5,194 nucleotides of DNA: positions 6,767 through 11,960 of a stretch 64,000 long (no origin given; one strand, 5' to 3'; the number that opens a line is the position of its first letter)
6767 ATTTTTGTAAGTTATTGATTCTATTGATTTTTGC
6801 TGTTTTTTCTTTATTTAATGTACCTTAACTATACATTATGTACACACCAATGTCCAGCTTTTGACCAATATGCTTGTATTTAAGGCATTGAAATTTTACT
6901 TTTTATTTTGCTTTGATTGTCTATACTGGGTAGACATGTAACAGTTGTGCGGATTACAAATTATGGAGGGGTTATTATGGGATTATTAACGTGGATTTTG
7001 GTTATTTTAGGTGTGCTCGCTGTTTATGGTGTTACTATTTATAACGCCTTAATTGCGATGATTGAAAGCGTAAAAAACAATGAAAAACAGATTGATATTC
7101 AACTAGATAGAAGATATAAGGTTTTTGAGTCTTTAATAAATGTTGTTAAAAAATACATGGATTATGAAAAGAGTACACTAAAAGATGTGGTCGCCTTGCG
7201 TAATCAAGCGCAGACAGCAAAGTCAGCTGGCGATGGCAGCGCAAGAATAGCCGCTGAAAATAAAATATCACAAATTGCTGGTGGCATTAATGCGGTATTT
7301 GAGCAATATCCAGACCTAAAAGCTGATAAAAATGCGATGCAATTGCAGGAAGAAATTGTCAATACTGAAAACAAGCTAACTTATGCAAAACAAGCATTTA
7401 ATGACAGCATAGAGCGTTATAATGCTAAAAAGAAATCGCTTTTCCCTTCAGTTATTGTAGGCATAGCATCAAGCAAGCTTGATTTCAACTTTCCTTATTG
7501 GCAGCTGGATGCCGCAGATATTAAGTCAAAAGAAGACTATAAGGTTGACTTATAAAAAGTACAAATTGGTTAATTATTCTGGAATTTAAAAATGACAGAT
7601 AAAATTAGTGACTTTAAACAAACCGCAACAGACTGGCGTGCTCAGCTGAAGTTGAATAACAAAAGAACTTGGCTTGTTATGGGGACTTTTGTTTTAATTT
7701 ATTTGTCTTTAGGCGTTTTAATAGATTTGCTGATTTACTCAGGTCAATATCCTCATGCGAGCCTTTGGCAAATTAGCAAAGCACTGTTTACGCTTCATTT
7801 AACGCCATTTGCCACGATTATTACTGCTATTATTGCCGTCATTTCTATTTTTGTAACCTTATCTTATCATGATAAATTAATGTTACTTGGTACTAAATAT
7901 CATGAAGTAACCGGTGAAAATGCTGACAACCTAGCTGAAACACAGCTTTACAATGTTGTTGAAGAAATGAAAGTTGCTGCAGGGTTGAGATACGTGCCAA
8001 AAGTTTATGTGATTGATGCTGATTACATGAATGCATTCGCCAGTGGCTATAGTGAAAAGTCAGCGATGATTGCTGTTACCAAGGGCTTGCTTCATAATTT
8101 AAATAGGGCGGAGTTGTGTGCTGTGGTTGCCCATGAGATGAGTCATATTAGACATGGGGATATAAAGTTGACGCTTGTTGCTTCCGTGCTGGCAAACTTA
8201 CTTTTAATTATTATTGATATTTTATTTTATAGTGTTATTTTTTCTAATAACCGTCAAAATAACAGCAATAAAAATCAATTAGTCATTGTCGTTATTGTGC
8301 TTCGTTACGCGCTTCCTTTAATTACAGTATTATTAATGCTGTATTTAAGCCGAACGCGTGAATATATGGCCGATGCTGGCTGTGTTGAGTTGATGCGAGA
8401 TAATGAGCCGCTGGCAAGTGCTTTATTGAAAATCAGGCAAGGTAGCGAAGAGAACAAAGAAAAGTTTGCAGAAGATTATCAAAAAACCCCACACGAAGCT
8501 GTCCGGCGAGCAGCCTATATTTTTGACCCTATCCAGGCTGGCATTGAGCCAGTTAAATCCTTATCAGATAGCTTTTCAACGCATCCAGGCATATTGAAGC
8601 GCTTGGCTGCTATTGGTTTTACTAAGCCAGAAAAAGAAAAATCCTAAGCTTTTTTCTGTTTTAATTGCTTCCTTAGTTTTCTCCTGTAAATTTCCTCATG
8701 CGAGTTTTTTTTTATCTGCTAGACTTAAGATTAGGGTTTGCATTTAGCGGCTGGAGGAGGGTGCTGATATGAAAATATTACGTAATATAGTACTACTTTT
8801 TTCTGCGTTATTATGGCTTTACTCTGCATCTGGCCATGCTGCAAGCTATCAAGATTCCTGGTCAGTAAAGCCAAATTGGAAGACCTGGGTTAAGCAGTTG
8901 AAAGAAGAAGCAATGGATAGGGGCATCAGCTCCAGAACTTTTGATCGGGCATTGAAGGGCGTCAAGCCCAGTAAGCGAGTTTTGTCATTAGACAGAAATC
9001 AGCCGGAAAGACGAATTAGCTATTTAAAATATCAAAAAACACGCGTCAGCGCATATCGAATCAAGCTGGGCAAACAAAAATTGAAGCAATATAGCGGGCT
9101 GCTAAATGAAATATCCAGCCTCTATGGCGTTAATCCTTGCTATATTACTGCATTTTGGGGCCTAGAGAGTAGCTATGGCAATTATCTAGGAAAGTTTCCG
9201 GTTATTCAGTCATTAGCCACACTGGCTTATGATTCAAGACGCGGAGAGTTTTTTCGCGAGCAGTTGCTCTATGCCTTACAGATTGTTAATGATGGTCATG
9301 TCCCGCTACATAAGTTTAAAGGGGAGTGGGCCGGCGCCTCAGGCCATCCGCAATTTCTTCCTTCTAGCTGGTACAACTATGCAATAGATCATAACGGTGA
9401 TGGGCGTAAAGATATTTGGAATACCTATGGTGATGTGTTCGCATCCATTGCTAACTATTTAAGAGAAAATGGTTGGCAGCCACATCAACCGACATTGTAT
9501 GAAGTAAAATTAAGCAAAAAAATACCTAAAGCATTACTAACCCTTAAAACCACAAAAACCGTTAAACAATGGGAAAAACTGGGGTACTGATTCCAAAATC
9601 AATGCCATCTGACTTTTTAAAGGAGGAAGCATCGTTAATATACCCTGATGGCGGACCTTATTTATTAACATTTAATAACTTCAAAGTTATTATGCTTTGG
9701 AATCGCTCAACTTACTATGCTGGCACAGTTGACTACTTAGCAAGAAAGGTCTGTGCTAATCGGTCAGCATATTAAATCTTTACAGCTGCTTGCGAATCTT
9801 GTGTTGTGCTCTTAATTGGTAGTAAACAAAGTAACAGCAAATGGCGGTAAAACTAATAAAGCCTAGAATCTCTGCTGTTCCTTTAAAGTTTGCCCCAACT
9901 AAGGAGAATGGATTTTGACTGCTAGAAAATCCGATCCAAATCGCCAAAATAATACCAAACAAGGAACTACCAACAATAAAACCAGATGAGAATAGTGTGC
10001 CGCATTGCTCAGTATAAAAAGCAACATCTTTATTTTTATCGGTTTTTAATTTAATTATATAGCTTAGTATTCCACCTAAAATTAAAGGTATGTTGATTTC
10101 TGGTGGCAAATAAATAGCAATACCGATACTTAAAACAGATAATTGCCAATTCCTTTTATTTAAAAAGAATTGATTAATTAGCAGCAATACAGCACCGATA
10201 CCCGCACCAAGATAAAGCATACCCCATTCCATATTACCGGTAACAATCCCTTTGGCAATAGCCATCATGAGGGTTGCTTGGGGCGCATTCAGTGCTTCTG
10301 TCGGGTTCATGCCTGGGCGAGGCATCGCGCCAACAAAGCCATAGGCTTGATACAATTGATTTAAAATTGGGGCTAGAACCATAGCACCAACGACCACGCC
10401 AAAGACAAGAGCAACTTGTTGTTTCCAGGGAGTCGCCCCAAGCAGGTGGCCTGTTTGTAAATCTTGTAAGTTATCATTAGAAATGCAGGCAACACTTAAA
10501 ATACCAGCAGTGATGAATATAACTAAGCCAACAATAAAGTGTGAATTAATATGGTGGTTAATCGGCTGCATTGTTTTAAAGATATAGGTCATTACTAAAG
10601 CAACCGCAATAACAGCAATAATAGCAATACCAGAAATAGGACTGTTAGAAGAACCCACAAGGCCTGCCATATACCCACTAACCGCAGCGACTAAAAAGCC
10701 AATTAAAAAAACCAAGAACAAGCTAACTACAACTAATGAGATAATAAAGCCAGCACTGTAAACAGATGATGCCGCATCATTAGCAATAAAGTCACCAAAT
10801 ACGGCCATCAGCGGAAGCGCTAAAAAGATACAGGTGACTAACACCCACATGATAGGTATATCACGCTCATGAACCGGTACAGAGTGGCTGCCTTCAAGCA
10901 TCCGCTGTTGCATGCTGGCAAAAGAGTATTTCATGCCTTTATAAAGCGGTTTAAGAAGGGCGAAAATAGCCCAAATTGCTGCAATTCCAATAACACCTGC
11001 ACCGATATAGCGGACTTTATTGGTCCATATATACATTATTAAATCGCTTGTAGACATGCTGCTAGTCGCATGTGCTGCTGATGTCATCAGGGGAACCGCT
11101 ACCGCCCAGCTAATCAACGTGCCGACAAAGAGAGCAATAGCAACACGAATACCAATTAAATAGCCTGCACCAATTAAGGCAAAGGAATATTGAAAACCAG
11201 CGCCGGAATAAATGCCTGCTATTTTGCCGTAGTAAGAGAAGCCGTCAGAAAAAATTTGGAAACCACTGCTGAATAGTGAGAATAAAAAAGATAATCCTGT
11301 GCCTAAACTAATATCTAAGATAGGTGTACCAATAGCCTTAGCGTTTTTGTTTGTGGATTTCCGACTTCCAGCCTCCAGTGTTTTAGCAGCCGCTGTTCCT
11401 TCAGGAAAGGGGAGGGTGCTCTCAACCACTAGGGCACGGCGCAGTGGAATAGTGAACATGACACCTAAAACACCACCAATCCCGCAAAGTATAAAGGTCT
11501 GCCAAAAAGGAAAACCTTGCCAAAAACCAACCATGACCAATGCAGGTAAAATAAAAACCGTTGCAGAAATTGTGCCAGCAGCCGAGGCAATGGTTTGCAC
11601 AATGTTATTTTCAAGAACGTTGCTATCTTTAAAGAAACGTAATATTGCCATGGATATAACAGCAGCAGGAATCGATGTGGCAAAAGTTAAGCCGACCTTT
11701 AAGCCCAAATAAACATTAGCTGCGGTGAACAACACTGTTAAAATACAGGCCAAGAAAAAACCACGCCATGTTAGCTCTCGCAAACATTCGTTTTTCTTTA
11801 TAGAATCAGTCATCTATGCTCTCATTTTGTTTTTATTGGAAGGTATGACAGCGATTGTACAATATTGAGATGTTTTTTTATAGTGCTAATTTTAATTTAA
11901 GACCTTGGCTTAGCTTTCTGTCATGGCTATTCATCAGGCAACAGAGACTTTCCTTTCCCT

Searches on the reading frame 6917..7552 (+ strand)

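Call 29: search_protein_families(library=ncbifam, proteins=[window:6917-7552:+], max_evalue=0.00001)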
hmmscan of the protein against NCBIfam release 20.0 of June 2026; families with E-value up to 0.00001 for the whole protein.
window:6917-7552:+ (212 aa): 1 family
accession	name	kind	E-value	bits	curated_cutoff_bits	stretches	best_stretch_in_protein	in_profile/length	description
NF040966.1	MamQ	equivalog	3e-14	53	250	1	33-174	7-169/221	magnetosome protein MamQ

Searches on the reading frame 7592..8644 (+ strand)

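Call 29: search_protein_families(library=ncbifam, proteins=[window:7592-8644:+], max_evalue=0.00001)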
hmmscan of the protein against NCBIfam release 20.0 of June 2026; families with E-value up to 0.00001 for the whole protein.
window:7592-8644:+ (351 aa): 8 families
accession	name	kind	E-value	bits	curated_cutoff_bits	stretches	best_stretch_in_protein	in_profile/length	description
NF002775.0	PRK02870.1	equivalog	1.1e-141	472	285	1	5-343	3-335/338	zinc metalloprotease HtpX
NF003425.0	PRK04897.1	equivalog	7.2e-53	179.7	355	1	69-339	37-293/298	zinc metalloprotease HtpX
NF002669.0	PRK02391.1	equivalog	1.7e-45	155.5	341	1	71-341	34-288/298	zinc metalloprotease HtpX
NF002826.0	PRK03001.1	equivalog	8.2e-45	153.2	369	1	76-340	32-274/285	zinc metalloprotease HtpX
NF002839.0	PRK03072.1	equivalog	8.9e-40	136.6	412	1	73-340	33-280/291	zinc metalloprotease HtpX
NF002363.0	PRK01345.1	equivalog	2.4e-38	132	422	1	76-341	31-275/318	zinc metalloprotease HtpX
NF003965.0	PRK05457.1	equivalog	3.1e-36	125.2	245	1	59-340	25-280/285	protease HtpX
NF002322.0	PRK01265.1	equivalog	3.4e-27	95.7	275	1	74-294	41-261/325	zinc metalloprotease HtpX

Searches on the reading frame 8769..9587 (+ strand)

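Call 29: search_protein_families(library=ncbifam, proteins=[window:8769-9587:+], max_evalue=0.00001)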
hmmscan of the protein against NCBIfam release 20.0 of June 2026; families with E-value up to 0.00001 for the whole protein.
window:8769-9587:+ (273 aa): 3 families
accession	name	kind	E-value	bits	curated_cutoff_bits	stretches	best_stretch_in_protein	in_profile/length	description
TIGR02283.1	MltB_2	subfamily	9.6e-86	287.7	248.45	1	36-272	1-238/300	lytic murein transglycosylase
TIGR02282.1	MltB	equivalog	7.3e-49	166.5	281.4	1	45-270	5-232/290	lytic murein transglycosylase B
NF008029.0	PRK10760.1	equivalog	9.3e-35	120.3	449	1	81-241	108-268/359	lytic murein transglycosylase B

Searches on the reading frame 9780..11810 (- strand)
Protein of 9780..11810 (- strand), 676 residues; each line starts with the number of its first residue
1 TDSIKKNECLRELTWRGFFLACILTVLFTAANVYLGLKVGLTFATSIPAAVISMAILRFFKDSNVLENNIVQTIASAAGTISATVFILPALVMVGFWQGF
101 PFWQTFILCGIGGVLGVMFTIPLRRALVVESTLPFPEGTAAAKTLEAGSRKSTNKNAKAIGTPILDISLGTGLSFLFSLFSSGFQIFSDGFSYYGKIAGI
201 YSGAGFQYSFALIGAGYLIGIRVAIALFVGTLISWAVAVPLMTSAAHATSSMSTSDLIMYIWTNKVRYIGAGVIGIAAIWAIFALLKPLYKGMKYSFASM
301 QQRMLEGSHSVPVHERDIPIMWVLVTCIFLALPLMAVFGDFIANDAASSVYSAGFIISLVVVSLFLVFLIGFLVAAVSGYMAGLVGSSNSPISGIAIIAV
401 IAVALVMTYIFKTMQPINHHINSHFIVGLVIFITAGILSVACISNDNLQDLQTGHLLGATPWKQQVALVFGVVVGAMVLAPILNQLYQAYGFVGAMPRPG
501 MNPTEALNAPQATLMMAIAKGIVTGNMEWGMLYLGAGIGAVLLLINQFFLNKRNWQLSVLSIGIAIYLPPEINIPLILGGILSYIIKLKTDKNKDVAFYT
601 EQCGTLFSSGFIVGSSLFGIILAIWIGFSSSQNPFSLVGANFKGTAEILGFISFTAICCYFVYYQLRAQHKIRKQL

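Call 29: search_protein_families(library=ncbifam, proteins=[window:9780-11810:-], max_evalue=0.00001)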
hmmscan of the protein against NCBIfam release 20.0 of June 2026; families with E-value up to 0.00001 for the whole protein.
window:9780-11810:- (676 aa): 2 families
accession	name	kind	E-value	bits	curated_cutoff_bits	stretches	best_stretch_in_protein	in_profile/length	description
TIGR00733.1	TIGR00733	equivalog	1.1e-188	628.4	182.5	1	12-626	1-588/589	OPT family oligopeptide transporter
TIGR00728.1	OPT_sfam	superfamily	6.1e-98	329.1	128.35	1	9-624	13-655/659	OPT family oligopeptide transporter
